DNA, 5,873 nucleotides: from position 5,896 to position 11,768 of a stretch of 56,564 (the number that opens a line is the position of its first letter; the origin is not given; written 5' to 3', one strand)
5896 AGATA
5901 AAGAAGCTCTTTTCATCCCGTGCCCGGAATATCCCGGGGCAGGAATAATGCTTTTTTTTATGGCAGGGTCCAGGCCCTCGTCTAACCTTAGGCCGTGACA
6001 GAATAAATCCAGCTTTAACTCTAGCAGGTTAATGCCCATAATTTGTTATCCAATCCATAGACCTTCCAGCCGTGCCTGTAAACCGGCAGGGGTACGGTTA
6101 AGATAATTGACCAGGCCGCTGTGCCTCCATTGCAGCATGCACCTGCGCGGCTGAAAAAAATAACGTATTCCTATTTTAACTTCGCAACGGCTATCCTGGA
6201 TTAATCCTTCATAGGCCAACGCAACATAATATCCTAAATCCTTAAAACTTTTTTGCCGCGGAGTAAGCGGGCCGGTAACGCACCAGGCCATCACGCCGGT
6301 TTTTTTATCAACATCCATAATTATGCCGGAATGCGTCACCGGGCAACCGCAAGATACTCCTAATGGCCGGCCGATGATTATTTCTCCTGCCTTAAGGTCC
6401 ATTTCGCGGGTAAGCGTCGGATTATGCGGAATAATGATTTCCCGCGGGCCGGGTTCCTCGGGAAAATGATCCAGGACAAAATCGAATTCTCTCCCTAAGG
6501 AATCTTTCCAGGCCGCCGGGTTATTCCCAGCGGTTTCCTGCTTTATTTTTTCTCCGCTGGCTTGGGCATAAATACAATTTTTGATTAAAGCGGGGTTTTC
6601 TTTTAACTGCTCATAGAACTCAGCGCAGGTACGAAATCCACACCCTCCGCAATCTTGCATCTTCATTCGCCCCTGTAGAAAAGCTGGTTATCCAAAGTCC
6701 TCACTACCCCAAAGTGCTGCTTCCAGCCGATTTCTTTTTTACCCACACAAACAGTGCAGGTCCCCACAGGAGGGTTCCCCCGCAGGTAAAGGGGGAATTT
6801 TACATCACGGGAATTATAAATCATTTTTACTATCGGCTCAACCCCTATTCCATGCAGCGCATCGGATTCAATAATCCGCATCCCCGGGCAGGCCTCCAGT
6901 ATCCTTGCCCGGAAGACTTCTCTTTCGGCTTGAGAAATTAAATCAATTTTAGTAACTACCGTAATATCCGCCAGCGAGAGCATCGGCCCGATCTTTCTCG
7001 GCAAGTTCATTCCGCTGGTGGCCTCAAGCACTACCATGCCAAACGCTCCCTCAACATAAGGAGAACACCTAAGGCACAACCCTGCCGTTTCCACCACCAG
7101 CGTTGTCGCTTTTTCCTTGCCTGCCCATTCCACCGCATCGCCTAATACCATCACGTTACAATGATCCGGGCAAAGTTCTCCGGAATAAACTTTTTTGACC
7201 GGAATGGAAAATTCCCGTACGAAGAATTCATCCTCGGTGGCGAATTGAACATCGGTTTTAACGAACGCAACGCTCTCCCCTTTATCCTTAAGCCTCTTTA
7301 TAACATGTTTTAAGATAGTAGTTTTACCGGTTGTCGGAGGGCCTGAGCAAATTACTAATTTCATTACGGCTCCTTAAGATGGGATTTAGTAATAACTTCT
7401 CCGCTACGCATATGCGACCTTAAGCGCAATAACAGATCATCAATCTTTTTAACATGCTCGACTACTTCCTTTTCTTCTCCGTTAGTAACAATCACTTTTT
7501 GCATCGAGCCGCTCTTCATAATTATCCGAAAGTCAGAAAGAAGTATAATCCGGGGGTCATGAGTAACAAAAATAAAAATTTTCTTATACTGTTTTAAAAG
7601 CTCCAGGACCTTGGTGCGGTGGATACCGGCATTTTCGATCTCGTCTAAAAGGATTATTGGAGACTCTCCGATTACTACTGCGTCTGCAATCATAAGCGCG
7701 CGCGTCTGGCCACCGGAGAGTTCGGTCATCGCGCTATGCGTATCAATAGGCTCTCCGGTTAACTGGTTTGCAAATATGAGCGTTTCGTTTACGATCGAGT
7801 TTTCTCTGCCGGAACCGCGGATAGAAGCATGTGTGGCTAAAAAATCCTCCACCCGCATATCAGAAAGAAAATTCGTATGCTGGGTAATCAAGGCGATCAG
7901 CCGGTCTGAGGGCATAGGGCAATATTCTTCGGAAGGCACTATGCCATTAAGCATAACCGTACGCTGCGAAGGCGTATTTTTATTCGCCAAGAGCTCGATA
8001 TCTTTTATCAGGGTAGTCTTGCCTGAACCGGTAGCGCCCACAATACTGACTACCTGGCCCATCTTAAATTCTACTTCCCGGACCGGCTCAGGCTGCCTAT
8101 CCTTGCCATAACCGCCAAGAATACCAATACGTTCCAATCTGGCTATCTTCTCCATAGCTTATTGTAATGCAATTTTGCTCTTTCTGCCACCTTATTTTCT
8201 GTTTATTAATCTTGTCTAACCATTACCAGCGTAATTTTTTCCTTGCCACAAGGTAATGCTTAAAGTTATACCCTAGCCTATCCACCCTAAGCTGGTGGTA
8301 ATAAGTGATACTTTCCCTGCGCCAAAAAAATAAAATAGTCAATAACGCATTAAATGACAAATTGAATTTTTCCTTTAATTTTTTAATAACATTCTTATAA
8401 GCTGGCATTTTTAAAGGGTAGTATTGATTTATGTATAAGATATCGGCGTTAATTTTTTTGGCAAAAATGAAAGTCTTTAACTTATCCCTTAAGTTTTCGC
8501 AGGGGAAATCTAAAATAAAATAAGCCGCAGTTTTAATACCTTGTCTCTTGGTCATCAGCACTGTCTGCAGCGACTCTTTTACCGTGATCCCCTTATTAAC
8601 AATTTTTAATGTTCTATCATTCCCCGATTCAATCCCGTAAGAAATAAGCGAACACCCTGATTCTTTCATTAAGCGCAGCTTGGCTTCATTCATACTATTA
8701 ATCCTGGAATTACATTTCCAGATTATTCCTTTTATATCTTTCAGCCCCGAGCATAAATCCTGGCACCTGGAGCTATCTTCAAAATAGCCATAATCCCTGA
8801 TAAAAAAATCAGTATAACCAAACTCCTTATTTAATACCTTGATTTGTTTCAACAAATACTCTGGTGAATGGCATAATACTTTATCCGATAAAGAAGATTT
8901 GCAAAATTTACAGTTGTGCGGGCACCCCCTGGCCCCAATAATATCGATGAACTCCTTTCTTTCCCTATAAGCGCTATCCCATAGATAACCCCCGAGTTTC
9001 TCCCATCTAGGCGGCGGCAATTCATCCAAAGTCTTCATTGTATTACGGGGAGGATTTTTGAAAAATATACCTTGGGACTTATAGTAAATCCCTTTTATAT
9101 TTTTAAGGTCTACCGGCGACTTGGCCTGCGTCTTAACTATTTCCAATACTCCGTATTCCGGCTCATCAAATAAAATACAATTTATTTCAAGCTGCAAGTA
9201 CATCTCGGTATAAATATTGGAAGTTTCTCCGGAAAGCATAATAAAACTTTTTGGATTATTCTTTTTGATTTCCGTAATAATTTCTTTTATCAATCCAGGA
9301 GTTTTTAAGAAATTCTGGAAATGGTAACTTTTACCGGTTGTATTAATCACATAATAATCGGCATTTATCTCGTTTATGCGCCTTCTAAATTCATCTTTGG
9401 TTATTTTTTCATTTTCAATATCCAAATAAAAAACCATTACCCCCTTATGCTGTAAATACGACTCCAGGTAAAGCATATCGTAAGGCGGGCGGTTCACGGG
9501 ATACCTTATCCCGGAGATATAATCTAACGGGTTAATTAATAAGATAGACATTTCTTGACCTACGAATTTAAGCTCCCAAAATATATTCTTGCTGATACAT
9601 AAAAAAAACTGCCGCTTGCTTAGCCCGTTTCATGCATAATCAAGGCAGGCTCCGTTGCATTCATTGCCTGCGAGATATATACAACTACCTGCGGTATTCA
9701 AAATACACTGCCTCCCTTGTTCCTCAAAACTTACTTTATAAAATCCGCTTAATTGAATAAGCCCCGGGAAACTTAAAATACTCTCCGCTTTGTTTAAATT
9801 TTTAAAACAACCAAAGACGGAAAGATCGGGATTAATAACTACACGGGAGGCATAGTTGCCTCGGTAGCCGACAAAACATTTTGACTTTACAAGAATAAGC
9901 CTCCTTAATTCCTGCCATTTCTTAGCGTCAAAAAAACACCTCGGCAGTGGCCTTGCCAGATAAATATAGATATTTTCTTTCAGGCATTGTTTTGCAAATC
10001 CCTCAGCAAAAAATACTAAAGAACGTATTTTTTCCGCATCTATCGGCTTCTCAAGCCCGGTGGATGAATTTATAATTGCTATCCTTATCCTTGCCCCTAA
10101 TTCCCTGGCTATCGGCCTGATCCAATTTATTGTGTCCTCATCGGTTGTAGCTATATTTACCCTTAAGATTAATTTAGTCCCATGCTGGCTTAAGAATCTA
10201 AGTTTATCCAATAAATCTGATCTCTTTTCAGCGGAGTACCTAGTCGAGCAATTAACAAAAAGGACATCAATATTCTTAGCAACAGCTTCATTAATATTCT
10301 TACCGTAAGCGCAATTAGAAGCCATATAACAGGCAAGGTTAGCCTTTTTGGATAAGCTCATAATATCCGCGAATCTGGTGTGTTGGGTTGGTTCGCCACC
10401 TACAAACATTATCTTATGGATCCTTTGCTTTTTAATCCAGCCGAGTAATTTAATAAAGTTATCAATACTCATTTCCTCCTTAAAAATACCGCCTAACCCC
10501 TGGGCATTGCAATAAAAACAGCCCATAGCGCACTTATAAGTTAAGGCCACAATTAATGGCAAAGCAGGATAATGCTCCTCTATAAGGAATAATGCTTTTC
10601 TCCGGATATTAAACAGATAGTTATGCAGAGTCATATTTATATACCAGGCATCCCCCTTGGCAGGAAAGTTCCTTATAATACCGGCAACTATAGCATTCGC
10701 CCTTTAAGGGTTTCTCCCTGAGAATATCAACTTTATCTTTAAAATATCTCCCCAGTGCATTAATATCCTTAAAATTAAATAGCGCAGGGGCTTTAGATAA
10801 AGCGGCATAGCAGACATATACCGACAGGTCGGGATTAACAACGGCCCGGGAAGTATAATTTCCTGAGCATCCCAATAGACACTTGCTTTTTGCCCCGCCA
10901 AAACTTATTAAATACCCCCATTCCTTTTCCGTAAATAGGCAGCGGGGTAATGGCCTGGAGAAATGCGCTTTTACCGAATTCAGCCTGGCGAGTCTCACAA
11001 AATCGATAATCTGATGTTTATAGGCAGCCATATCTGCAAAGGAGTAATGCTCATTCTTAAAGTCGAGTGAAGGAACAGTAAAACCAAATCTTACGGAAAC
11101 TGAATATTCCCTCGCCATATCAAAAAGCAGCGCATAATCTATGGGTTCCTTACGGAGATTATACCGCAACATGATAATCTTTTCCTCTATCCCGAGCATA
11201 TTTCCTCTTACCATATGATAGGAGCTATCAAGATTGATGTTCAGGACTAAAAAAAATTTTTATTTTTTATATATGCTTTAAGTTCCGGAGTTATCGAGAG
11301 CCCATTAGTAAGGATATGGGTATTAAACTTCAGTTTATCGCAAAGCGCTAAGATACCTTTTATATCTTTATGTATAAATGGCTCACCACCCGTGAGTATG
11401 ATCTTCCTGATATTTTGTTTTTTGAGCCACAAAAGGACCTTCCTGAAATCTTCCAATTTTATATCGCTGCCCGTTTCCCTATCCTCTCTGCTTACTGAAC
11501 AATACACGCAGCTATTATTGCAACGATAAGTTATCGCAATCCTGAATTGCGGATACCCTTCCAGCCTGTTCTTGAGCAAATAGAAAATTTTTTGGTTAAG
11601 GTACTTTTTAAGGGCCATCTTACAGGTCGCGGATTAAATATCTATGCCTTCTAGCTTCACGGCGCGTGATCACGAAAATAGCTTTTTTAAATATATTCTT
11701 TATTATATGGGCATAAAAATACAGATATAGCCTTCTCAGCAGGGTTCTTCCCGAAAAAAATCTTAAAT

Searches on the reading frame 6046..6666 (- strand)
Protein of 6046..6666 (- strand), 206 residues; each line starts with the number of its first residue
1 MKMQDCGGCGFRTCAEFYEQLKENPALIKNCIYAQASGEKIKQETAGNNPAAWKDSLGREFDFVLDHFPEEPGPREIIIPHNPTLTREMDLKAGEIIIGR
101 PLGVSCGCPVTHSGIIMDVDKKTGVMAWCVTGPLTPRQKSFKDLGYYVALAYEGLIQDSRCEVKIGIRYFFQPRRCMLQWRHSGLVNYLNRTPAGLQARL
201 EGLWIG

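Call 6: search_protein_families(library=pfam, proteins=[window:6046-6666:-], max_evalue=0.001)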
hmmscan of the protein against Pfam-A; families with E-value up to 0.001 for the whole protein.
window:6046-6666:- (206 aa): 1 family
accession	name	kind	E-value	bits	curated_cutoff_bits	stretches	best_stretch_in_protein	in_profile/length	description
PF04060.18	FeS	-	2.1e-06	27.8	23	1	5-33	5-33/33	Putative Fe-S cluster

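Call 62: search_protein_families(library=ncbifam, proteins=[window:6046-6666:-], max_evalue=0.00001)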
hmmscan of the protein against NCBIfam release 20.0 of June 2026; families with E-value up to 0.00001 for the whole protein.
window:6046-6666:- (206 aa): 0 families

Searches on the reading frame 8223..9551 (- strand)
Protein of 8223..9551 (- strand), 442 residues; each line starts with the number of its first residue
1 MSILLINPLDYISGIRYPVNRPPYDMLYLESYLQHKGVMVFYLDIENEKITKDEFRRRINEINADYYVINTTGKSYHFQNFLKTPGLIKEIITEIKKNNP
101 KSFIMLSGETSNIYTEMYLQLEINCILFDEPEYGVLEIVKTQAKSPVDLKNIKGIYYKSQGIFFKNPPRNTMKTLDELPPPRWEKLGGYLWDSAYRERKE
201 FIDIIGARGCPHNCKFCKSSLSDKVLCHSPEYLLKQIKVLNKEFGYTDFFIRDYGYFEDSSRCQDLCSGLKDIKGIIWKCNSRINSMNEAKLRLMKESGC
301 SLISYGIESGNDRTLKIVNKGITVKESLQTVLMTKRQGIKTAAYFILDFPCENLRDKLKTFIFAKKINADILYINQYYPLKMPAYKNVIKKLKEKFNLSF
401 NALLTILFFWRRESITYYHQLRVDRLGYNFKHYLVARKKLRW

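Call 4: search_protein_families(library=pfam, proteins=[window:8223-9551:-], max_evalue=0.01)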
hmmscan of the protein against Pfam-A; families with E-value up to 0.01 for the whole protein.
window:8223-9551:- (442 aa): 2 families
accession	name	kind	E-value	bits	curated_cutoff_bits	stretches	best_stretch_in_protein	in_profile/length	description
PF04055.27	Radical_SAM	-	7.9e-19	68.9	29.5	1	206-357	3-159/166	Radical SAM superfamily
PF02310.24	B12-binding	-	4e-06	27.1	32.1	1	22-133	13-115/121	B12 binding domain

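Call 5: search_protein_families(library=ncbifam, proteins=[window:8223-9551:-], max_evalue=0.01)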
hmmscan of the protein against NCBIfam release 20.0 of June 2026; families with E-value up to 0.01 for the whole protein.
window:8223-9551:- (442 aa): 30 families (the best 25 are shown)
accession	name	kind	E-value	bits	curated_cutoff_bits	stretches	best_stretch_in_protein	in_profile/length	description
TIGR03471.1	HpnJ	equivalog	1.6e-30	106.4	577.6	1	85-373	79-371/472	hopanoid biosynthesis associated radical SAM protein HpnJ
TIGR02026.1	BchE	equivalog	4.7e-28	98.3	481.35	1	3-384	2-382/497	magnesium-protoporphyrin IX monomethyl ester anaerobic oxidative cyclase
TIGR04479.1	bcpD_PhpK_rSAM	subfamily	6.7e-26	90.7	600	1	26-399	75-437/504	PhpK family radical SAM P-methyltransferase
NF050148.1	rSAM_ApyD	equivalog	1.8e-23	82.8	750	1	94-361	96-360/645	RiPP biosynthesis radical SAM protein ApyD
TIGR04014.1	B12_SAM_MJ_0865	equivalog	2.8e-21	75.8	360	1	88-398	57-367/434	methyl-coenzyme M reductase glutamine C-methyltransferase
NF038361.1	rSAM_Sden_1168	equivalog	4.4e-18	65.1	575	1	46-367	123-451/560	Sden_1168 family B12-binding radical SAM P-methyltransferase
TIGR04385.1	B12_rSAM_cofa1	equivalog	4.4e-17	62.4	450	1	83-357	78-354/438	B12 lower ligand biosynthesis radical SAM protein BzaD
TIGR04072.2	rSAM_ladder_B12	equivalog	5.6e-17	61.5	360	1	193-354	172-336/443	lipid biosynthesis B12-binding/radical SAM protein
TIGR04013.1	B12_SAM_MJ_1487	hypoth_equivalog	3.3e-15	55.8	251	2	301-382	267-350/382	TIGR04013 family B12-binding domain/radical SAM domain-containing protein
NF040542.1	rSAM_RCCLKC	equivalog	1.4e-13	50.8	450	1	90-361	67-346/423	arsinothricin biosynthesis radical SAM protein ArsL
TIGR04295.1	B12_rSAM_oligo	hypoth_equivalog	1.8e-12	46.7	400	1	22-340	24-335/422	TIGR04295 family B12-binding domain-containing radical SAM protein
TIGR03975.1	rSAM_ocin_1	subfamily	5.6e-12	44.9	281.85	1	123-353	182-416/606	RiPP maturation radical SAM C-methyltransferase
NF033070.1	rSAM_AprD4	equivalog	5.2e-11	42.1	500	1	202-363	197-362/456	AprD4 family radical SAM diol-dehydratase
TIGR01579.1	MiaB-like-C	equivalog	6.9e-10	38.7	357.05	1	49-377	19-328/416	tRNA (N(6)-L-threonylcarbamoyladenosine(37)-C(2))-methylthiotransferase MtaB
NF045585.1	rSAM_slr0320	equivalog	2.6e-09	36.2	775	1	79-341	116-381/511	photosystem II high light acclimation radical SAM protein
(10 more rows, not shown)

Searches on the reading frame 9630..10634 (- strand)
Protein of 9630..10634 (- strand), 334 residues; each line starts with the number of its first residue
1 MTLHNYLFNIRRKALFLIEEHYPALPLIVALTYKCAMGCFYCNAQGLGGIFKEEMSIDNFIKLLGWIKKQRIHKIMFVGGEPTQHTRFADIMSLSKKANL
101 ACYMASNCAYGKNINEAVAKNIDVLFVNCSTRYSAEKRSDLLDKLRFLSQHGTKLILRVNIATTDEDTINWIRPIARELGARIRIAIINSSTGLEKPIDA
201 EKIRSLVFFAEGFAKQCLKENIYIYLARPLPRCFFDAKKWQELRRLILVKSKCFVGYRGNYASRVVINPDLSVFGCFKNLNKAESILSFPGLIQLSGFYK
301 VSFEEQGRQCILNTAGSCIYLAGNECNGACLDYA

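Call 4: search_protein_families(library=pfam, proteins=[window:9630-10634:-], max_evalue=0.01)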
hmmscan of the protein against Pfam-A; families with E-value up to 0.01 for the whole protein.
window:9630-10634:- (334 aa): 2 families
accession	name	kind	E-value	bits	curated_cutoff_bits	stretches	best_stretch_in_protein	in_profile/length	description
PF04055.27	Radical_SAM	-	3.1e-09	37.6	29.5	1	31-172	3-116/166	Radical SAM superfamily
PF13353.11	Fer4_12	-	0.0026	18.5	22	1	34-137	14-121/137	4Fe-4S single cluster domain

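Call 5: search_protein_families(library=ncbifam, proteins=[window:9630-10634:-], max_evalue=0.01)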
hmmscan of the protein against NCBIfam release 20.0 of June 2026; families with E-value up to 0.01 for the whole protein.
window:9630-10634:- (334 aa): 27 families (the best 25 are shown)
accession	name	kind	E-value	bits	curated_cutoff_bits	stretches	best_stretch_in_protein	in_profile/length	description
TIGR04317.1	W_rSAM_matur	equivalog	2.6e-09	36.7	380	1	27-136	6-117/349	tungsten cofactor oxidoreductase radical SAM maturase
NF001199.0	PRK00164.2-1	equivalog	8.1e-09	35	231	1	27-108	14-96/308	GTP 3',8-cyclase MoaA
TIGR02668.1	moaA_archaeal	equivalog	8.4e-09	34.8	325.25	1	28-107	13-93/303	GTP 3',8-cyclase MoaA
NF050035.1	rSAM_WgK_link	exception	2.9e-08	33.1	650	1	27-123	11-105/367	radical SAM/SPASM peptide maturase WgkB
TIGR02495.1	NrdG2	equivalog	1.9e-07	30.6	131.15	1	23-134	14-126/193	anaerobic ribonucleoside-triphosphate reductase activating protein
TIGR04051.1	rSAM_NirJ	equivalog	8.8e-07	28.2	515.45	1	28-123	5-97/354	heme d1 biosynthesis radical SAM protein NirJ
NF038283.1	viperin_w_prok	equivalog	1.2e-06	27.9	180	1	31-124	8-109/281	viperin family antiviral radical SAM protein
TIGR02666.1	moaA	equivalog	1.4e-06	27.5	284.05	1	29-98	14-86/336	GTP 3',8-cyclase MoaA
TIGR04167.1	rSAM_SeCys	equivalog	4e-06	26.3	300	1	27-108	10-90/303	arsenosugar biosynthesis radical SAM (seleno)protein ArsS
TIGR02109.1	PQQ_syn_pqqE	equivalog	9.7e-06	24.7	381.35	1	24-104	6-86/358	pyrroloquinoline quinone biosynthesis protein PqqE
TIGR04545.1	rSAM_ahbD_hemeb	equivalog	2.1e-05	24.1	500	1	30-121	5-93/339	heme b synthase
TIGR04054.1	rSAM_NirJ1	equivalog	2.2e-05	23.3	650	1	30-127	41-138/387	putative heme d1 biosynthesis radical SAM protein NirJ1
TIGR04055.1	rSAM_NirJ2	equivalog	5.5e-05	22.8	500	1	32-121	7-92/326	putative heme d1 biosynthesis radical SAM protein NirJ2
NF045702.1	rSAM_GDGT_ether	equivalog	5.9e-05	21.9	450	1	28-108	89-180/486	tetraether lipid synthase Tes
TIGR03962.1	mycofact_rSAM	equivalog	7.4e-05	22.1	265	1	27-122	14-105/339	mycofactocin radical SAM maturase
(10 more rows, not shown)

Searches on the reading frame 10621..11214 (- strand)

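Call 4: search_protein_families(library=pfam, proteins=[window:10621-11214:-], max_evalue=0.01)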
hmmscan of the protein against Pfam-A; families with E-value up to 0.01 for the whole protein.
window:10621-11214:- (197 aa): 0 families

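Call 5: search_protein_families(library=ncbifam, proteins=[window:10621-11214:-], max_evalue=0.01)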
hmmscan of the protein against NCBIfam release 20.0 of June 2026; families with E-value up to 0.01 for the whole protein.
window:10621-11214:- (197 aa): 2 families
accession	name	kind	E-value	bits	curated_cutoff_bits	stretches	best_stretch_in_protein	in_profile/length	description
TIGR04085.1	rSAM_more_4Fe4S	domain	3.2e-05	24.3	27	1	116-194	1-79/93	SPASM domain-containing protein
TIGR03962.1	mycofact_rSAM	equivalog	0.0004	19.6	265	1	122-194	246-318/339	mycofactocin radical SAM maturase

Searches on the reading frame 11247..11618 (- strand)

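Call 4: search_protein_families(library=pfam, proteins=[window:11247-11618:-], max_evalue=0.01)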
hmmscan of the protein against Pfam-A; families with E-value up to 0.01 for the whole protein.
window:11247-11618:- (123 aa): 2 families
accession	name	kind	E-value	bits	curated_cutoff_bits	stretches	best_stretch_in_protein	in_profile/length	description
PF04055.27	Radical_SAM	-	6.2e-16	59.5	29.5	1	29-114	3-94/166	Radical SAM superfamily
PF13353.11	Fer4_12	-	2.5e-06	28.3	22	1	32-99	14-80/137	4Fe-4S single cluster domain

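Call 5: search_protein_families(library=ncbifam, proteins=[window:11247-11618:-], max_evalue=0.01)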
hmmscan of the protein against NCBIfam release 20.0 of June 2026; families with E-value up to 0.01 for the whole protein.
window:11247-11618:- (123 aa): 71 families (the best 25 are shown)
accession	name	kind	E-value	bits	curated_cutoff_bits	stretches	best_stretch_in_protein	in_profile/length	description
NF050035.1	rSAM_WgK_link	exception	3.9e-16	59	650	1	26-114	12-101/367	radical SAM/SPASM peptide maturase WgkB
TIGR02668.1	moaA_archaeal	equivalog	5.7e-16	58.4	325.25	1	24-109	11-97/303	GTP 3',8-cyclase MoaA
NF001199.0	PRK00164.2-1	equivalog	1.3e-15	57.4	231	1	24-110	13-100/308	GTP 3',8-cyclase MoaA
TIGR02666.1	moaA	equivalog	1.4e-15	57.1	284.05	1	24-116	11-110/336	GTP 3',8-cyclase MoaA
NF049973.1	radical_Rv1681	equivalog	4.3e-13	48.9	380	1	29-107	78-155/326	Rv1681 family radical SAM protein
TIGR04250.1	SCM_rSAM_ScmE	equivalog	5.2e-13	48.6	400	1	26-118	6-98/358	SynChlorMet cassette radical SAM/SPASM protein ScmE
NF038283.1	viperin_w_prok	equivalog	1.7e-12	47.1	180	1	29-115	8-101/281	viperin family antiviral radical SAM protein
TIGR03977.1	rSAM_pair_HxsC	equivalog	8.8e-12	44.5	267.9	1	27-109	29-111/292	His-Xaa-Ser system radical SAM maturase HxsC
TIGR03978.1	rSAM_paired_1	equivalog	5.6e-11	41.9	370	1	14-121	74-191/466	His-Xaa-Ser system radical SAM maturase HxsB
TIGR02109.1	PQQ_syn_pqqE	equivalog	6.6e-11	41.7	381.35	1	27-112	11-96/358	pyrroloquinoline quinone biosynthesis protein PqqE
TIGR04317.1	W_rSAM_matur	equivalog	1.1e-10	41.2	380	1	27-117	8-99/349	tungsten cofactor oxidoreductase radical SAM maturase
TIGR03963.1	rSAM_QueE_Clost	equivalog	2.6e-10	40.3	260.1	1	32-108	28-104/219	putative 7-carboxy-7-deazaguanine synthase QueE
NF045646.2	rSAM_Se_TrsS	equivalog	3.6e-10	39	490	1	27-114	90-178/441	radical SAM (seleno)protein TrsS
TIGR04051.1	rSAM_NirJ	equivalog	4.2e-10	39.1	515.45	1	29-122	8-101/354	heme d1 biosynthesis radical SAM protein NirJ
TIGR04080.1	rSAM_pep_cyc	equivalog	4.7e-10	38.7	500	1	27-109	111-191/440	KxxxW cyclic peptide radical SAM maturase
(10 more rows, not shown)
